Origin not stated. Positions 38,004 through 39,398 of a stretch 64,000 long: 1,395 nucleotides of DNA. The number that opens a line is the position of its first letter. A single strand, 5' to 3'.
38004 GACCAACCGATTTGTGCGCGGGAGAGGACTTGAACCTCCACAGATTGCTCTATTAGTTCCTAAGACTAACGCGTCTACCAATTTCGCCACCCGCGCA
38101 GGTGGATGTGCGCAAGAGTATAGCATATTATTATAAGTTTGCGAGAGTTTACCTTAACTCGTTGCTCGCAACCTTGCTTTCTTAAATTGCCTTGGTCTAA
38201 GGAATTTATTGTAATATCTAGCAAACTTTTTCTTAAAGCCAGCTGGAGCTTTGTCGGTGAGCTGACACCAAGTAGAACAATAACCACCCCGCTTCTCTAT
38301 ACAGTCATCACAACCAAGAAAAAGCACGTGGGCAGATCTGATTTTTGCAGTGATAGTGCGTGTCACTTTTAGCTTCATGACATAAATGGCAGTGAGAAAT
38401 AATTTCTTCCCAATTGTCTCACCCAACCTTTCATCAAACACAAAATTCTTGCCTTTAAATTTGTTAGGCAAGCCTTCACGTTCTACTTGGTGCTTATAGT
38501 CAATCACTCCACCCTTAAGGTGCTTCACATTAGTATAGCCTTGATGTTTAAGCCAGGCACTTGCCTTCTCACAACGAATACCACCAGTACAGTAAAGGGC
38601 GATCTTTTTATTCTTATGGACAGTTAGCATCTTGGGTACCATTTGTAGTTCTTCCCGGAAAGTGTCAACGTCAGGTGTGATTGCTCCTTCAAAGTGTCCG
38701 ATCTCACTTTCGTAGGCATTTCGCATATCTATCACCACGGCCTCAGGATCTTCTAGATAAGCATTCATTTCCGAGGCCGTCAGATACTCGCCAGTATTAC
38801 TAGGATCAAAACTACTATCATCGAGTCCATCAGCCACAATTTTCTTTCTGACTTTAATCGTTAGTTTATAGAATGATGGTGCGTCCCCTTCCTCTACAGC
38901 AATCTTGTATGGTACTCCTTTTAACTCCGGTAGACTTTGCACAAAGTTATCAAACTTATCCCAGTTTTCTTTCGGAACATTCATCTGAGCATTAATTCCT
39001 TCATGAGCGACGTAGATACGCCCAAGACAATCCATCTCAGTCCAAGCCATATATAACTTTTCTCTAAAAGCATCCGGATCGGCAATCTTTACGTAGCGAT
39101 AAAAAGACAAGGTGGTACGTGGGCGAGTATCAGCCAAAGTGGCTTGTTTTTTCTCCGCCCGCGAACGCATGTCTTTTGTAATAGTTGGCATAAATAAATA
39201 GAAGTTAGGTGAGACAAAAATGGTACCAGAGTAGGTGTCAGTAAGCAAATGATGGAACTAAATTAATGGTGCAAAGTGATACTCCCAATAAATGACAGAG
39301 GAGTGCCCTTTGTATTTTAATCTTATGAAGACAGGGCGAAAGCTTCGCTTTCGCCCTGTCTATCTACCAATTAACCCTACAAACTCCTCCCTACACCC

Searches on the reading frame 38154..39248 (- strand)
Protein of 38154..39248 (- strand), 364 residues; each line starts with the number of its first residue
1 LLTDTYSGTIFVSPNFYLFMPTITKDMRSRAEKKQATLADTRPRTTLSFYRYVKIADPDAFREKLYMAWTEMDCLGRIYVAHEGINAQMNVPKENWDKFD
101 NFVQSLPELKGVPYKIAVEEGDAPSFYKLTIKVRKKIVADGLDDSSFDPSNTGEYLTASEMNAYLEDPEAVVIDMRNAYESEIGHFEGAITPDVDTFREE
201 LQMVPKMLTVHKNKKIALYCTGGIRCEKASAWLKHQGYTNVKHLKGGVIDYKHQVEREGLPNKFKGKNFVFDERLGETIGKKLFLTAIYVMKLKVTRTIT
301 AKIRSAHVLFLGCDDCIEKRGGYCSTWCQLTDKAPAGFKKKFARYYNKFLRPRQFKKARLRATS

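Call 10: search_protein_families(library=pfam, proteins=[window:38154-39248:-])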
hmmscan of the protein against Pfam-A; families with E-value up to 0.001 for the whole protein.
window:38154-39248:- (364 aa): 3 families
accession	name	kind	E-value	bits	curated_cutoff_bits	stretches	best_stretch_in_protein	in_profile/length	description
PF17773.7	UPF0176_N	-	9e-25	87.3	26.2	1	45-137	2-92/92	UPF0176 acylphosphatase like domain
PF00581.25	Rhodanese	-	1.5e-13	51.5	22.2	1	157-251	1-99/102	Rhodanese-like domain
PF12368.13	Rhodanese_C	-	2.3e-07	31.5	26.9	1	265-329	1-66/66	Rhodanase C-terminal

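Call 18: find_homologous_proteins(query=window:38154-39182:-)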
Query window:38154-39182:- (342 aa): 8000 proteins with E <= 0.001 among 8000 candidates; the best 120 are listed.
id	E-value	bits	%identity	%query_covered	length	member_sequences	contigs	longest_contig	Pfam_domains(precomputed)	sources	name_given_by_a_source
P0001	4.0e-233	791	100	100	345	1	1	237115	PF12368.14,PF00581.26,PF17773.8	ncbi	ncbi:MAG: rhodanese-related sulfurtransferase [Candidatus Paceibacterota bacterium]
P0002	1.9e-180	618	76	100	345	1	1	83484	PF12368.14,PF00581.26,PF17773.8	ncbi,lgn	-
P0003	1.5e-177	608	76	99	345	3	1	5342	PF12368.14,PF00581.26,PF17773.8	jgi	jgi:UPF0176 protein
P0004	6.9e-177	606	76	100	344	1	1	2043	PF12368.14,PF00581.26,PF17773.8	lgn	-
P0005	1.2e-176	605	75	100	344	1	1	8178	PF12368.14,PF00581.26,PF17773.8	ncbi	-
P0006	3.9e-176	603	76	99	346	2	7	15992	PF12368.14,PF00581.26,PF17773.8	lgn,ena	-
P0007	3.6e-175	600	74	100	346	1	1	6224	PF12368.14,PF00581.26,PF17773.8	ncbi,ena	-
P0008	1.6e-174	598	74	100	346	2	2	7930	PF12368.14,PF00581.26,PF17773.8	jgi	jgi:UPF0176 protein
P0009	1.6e-174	598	74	100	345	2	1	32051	PF12368.14,PF00581.26,PF17773.8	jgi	jgi:UPF0176 protein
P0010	1.0e-173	595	74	99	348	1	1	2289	PF12368.14,PF00581.26,PF17773.8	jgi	jgi:UPF0176 protein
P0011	2.9e-173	594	74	99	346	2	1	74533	PF12368.14,PF00581.26,PF17773.8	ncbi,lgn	-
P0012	3.1e-173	594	76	100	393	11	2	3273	PF12368.14,PF00581.26,PF17773.8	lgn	-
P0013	7.2e-173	593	74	100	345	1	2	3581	PF12368.14,PF00581.26,PF17773.8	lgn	-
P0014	6.7e-172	589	73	100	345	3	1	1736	PF12368.14,PF00581.26,PF17773.8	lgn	-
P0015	1.1e-171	589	77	98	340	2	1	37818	PF12368.14,PF00581.26,PF17773.8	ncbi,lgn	-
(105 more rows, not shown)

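Call 19: find_encoding_contigs(protein=P0002, flank=5000, max_places=2)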
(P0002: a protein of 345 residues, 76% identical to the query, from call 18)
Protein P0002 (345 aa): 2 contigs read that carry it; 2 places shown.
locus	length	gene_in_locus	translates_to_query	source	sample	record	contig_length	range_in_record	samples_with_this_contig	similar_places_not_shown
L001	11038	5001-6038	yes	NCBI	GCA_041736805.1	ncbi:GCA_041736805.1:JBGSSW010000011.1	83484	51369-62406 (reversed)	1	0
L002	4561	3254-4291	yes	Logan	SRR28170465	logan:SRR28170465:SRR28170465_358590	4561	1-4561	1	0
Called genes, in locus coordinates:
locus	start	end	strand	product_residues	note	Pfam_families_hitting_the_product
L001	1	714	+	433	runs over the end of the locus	PF01547:SBP_bac_1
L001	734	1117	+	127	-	PF04956:TrbC (weak), PF18895:T4SS_pilin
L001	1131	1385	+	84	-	PF18895:T4SS_pilin (weak)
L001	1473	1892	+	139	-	PF18895:T4SS_pilin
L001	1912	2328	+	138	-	PF18895:T4SS_pilin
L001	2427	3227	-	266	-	-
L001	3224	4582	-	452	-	-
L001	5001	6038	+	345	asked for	PF17773:UPF0176_N, PF00581:Rhodanese, PF12368:Rhodanese_C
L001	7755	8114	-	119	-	PF02033:RBFA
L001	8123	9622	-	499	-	PF00009:GTP_EFTU, PF00071:Ras (weak), PF01926:MMR_HSR1, PF08477:Roc (faint), PF22042:EF-G_D2, PF03144:GTP_EFTU_D2 (faint), PF11987:IF-2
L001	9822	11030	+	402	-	PF00266:Aminotran_5, PF01212:Beta_elim_lyase (faint)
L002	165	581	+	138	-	PF18895:T4SS_pilin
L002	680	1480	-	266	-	-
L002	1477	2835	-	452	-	-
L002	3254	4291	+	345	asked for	PF17773:UPF0176_N, PF00581:Rhodanese, PF12368:Rhodanese_C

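Call 20: find_encoding_contigs(protein=P0011, flank=5000, max_places=2)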
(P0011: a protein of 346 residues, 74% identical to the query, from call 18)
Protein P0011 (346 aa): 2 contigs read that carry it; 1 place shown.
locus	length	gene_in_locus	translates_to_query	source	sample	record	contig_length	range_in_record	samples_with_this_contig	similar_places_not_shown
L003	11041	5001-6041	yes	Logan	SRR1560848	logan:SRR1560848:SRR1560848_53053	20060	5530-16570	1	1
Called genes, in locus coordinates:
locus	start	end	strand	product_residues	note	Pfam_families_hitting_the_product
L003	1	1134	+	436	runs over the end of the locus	PF01547:SBP_bac_1, PF13416:SBP_bac_8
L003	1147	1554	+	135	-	PF18895:T4SS_pilin (weak)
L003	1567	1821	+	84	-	-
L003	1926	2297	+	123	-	PF18895:T4SS_pilin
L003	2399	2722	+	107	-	PF18895:T4SS_pilin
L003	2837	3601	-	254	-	-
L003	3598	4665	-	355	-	-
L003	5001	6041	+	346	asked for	PF17773:UPF0176_N, PF00581:Rhodanese, PF12368:Rhodanese_C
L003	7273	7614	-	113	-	PF02033:RBFA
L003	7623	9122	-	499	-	PF00009:GTP_EFTU, PF03193:RsgA_GTPase (faint), PF00071:Ras (weak), PF01926:MMR_HSR1, PF22042:EF-G_D2, PF11987:IF-2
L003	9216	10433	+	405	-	PF00266:Aminotran_5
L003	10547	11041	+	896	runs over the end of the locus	PF02861:Clp_N, PF23569:NBD_SMAX1, PF00004:AAA, PF17871:AAA_lid_9, PF00004:AAA, PF07724:AAA_2, PF07728:AAA_5, PF10431:ClpB_D2-small, +6 more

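Call 21: find_encoding_contigs(protein=P0015, flank=5000, max_places=2)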
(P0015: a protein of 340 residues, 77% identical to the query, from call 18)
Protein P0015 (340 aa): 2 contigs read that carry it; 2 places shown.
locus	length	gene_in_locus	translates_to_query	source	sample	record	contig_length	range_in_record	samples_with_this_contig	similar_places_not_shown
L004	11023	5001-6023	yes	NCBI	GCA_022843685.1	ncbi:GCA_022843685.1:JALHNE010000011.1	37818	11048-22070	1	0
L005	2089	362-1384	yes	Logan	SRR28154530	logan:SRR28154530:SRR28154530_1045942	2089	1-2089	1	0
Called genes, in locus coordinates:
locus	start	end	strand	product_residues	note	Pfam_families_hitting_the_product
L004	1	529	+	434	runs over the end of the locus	PF13416:SBP_bac_8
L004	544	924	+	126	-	PF04956:TrbC, PF18895:T4SS_pilin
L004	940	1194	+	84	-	PF18895:T4SS_pilin (weak)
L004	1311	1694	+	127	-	PF18895:T4SS_pilin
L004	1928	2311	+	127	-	PF18895:T4SS_pilin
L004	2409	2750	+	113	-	PF18895:T4SS_pilin (weak)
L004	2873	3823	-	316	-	-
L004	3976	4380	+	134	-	-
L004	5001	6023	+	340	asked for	PF17773:UPF0176_N, PF00581:Rhodanese, PF12368:Rhodanese_C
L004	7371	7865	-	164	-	PF13392:HNH_3 (weak)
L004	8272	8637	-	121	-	PF02033:RBFA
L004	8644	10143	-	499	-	PF00009:GTP_EFTU, PF03193:RsgA_GTPase (faint), PF01926:MMR_HSR1, PF22042:EF-G_D2, PF11987:IF-2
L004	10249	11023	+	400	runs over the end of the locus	PF00266:Aminotran_5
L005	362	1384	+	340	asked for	PF17773:UPF0176_N, PF00581:Rhodanese, PF12368:Rhodanese_C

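Call 33: find_related_loci(query=A1, collection=genome_contigs, flank=4000)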
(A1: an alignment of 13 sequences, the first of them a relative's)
Query A1 (345 aa) in genome_contigs; peptide patterns used: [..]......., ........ (x = any residue, [..] = any of these).
600 stretches matched a pattern (row limit reached: there are more); 600 encode a relative of the query (tblastn E <= 1e-3); the best 80 are kept; 80 distinct loci.
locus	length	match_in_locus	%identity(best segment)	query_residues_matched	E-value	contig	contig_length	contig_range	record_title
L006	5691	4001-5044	69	1-341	4e-164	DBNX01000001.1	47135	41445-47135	MAG TPA_asm: Patescibacteria group bacterium UBA661 UBA661_contig_962, whole genome shotgun sequence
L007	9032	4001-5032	62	3-344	7e-151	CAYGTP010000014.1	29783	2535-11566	MAG TPA_asm: uncultured Candidatus Saccharibacteria bacterium isolate ERP117304_co2_175 genome assembly, contig: NODE_13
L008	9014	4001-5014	64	7-343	1e-148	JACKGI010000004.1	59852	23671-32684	MAG: Candidatus Nomurabacteria bacterium isolate HK-STAS-PATE-30 HK-STAS-PATE-30_4, whole genome shotgun sequence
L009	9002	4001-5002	54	7-342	2e-116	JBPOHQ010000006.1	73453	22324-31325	MAG: Candidatus Nomurabacteria bacterium isolate MAG_121 c_000000368221, whole genome shotgun sequence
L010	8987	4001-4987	50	10-342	6e-105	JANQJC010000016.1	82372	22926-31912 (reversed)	MAG: Flavobacteriales bacterium isolate PL25a_bin.101 k99_3780772, whole genome shotgun sequence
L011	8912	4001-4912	50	7-309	3e-103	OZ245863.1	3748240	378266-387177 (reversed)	MAG: Bacteroidia bacterium isolate 862c75a2-6996-4fe0-bbec-c80beff68386 genome assembly, chromosome: 1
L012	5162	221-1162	50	10-325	1e-102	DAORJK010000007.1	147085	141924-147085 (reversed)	MAG TPA_asm: Bacteroidia bacterium isolate AMR_MDS_5553 NODE_15_length_147085_cov_53.072972, whole genome shotgun sequen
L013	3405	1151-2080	51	1-309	7e-104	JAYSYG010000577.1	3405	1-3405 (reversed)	MAG: Sphingobacteriaceae bacterium isolate GFS_13377 GFS_13377_576, whole genome shotgun sequence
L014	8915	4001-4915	53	10-316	4e-102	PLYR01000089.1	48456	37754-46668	MAG: Bacteroidetes bacterium isolate palsa_965 73.20120700_P3D.249_contig_50125, whole genome shotgun sequence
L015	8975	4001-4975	47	4-327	1e-100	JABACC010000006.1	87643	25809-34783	MAG: Candidatus Paceibacter sp. isolate bin98o c_000000630435, whole genome shotgun sequence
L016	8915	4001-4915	50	10-316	9e-101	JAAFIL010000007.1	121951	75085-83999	MAG: Bacteroidetes bacterium isolate bin55.metabat.ball.041 WN_Bacteroidetes_2_scaffold_7, whole genome shotgun sequence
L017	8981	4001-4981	50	15-342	3e-100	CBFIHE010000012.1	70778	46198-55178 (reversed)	MAG: Salibacteraceae bacterium isolate Co_bin_792_permissive genome assembly, contig: Co_bin_792_permissive_c12, whole g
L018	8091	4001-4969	47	4-325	3e-100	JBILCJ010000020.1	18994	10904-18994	MAG: Bacteroidia bacterium isolate ME2016-06-23_3300042466_group7_bin179 Rohwer_bin426_scaffold_1249_c1, whole genome sh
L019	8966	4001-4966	48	15-334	3e-100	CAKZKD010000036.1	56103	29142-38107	MAG TPA_asm: uncultured Flavobacteriales bacterium isolate ERR2094167_bin.5_CONCOCT_v1.1_MAG genome assembly, contig: ER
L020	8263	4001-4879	52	14-309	3e-100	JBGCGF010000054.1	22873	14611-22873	MAG: Saprospiraceae bacterium isolate SGMAG-05 contig54, whole genome shotgun sequence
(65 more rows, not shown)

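Call 42: find_encoding_contigs(protein=P0001, flank=10000, max_places=3)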
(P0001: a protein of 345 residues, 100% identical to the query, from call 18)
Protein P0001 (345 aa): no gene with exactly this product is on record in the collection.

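Call 77: list_cluster_members(proteins=[P0001])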
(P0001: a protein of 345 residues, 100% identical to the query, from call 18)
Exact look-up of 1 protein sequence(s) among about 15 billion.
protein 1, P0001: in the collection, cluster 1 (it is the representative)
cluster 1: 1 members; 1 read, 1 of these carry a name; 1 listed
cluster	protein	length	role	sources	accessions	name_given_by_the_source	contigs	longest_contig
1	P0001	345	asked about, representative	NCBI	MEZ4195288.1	MAG: rhodanese-related sulfurtransferase [Candidatus Paceibacterota bacterium]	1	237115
